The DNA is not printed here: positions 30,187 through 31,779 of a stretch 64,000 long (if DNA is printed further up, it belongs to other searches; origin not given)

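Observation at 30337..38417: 26-haem NrfD/FeS/cytochrome-b cluster with no catalytic subunit: candidate novel quinol-to-periplasm electron conduit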

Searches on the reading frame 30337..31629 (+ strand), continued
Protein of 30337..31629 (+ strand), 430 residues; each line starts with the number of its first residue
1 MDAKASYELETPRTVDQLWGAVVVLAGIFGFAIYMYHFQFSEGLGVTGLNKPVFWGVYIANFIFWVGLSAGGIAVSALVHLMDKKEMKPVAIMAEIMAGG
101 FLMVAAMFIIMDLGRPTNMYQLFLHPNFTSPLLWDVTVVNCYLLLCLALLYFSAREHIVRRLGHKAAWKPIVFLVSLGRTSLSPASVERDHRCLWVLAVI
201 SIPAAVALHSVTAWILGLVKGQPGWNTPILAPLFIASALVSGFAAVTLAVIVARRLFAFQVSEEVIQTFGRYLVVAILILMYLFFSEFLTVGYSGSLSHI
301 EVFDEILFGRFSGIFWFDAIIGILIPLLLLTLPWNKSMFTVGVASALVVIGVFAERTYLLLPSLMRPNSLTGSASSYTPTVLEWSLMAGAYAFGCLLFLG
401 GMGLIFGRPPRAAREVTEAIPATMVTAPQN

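Call 94: predict_structure(alignment_id=A3)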
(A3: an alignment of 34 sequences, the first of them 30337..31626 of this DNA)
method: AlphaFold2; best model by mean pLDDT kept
length: 430 residues; sequences in the alignment: 34
mean_pLDDT: 82.7   pTM: 0.84
mean pLDDT of the five models: 82.7, 81.6, 80.1, 79.8, 79.5
residues with pLDDT >= 90: 204; 70-90: 148; 50-70: 45; < 50: 33
segments of 3 or more residues with pLDDT < 50: 1-12, 218-221, 412-421, 423-426
pLDDT, mean of each block of 10 residues (from residue 1): 41 68 96 91 78 72 91 93 91 96 92 75 80 84 95 93 87 89 93 96 85 57 61 90 96 86 91 96 89 75 84 92 96 88 97 88 61 65 92 96 81 44 48
secondary structure, 60 per line:
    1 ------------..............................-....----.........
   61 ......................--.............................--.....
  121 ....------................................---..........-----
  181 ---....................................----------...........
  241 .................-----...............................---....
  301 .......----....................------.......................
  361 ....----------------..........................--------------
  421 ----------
elements in order: H13-42 H44-47 H52-82 H85-113 H116-124 H131-162 H166-175 H184-219 H230-257 H263-293 H297-307 H312-331 H338-364 H381-406

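Call 98: fold_search(model_id=the predicted structure, library=pdb)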
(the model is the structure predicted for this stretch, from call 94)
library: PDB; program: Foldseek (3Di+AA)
matches with E <= 10: 678; with E <= 0.001: 9
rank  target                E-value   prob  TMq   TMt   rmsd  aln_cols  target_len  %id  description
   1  8k9e_C                4.7e-13  1.00  0.80  0.77   3.4       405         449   26  Cryo-EM structure of the photosynthetic alternative complex III from Chloroflexus aurantiacus at 3.3 angstrom (released 2024-03-06)
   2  6lod_C                1.3e-12  1.00  0.79  0.74   3.0       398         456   24  Cryo-EM structure of the air-oxidized photosynthetic alternative complex III from Roseiflexus castenholzii (released 2020-11-04)
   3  6btm_C                2.6e-12  1.00  0.82  0.77   3.3       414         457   25  Structure of Alternative Complex III from Flavobacterium johnsoniae (Wild Type) (released 2018-05-09)
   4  6f0k_C                8.3e-12  1.00  0.80  0.77   6.0       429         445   25  Alternative complex III (released 2018-05-09)
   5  8k9e_F                1.3e-07  1.00  0.60  0.64   7.2       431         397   13  Cryo-EM structure of the photosynthetic alternative complex III from Chloroflexus aurantiacus at 3.3 angstrom (released 2024-03-06)
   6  6btm_F                1.3e-07  1.00  0.62  0.65   6.6       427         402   15  Structure of Alternative Complex III from Flavobacterium johnsoniae (Wild Type) (released 2018-05-09)
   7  9ilt_F                3.2e-07  1.00  0.59  0.63   6.7       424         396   13  Crystal structure of alternative complex III from Chloroflexus aurantiacus (released 2025-03-19)
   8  6lod_F                5.5e-07  1.00  0.63  0.68   5.8       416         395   16  Cryo-EM structure of the air-oxidized photosynthetic alternative complex III from Roseiflexus castenholzii (released 2020-11-04)
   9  6f0k_F                1.7e-05  1.00  0.58  0.64   8.8       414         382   15  Alternative complex III (released 2018-05-09)
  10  2vpw_C                2.0e-03  1.00  0.40  0.63   5.9       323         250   18  Polysulfide reductase with bound menaquinone (released 2008-06-10)
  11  9r2g_D                8.0e-02  1.00  0.37  0.46  15.1       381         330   10  Cytochrome bd II oxidase qOR-2 type from Mycobacterium smegmatis (released 2026-03-04)
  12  9g71_A                8.0e-02  0.28  0.14  0.14  33.6       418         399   13  Cryo-EM structure of TTYH2 in complex with lipids in GDN (released 2025-05-21)
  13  6rx4_A                8.6e-02  0.99  0.39  0.36  13.1       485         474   11  THE STRUCTURE OF BD OXIDASE FROM ESCHERICHIA COLI (released 2019-11-20)
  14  9r2g_A                1.0e-01  0.99  0.42  0.46   8.2       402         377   14  Cytochrome bd II oxidase qOR-2 type from Mycobacterium smegmatis (released 2026-03-04)
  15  7oy2_C                1.0e-01  0.98  0.38  0.37  14.6       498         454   10  High resolution structure of cytochrome bd-II oxidase from E. coli (released 2021-12-15)
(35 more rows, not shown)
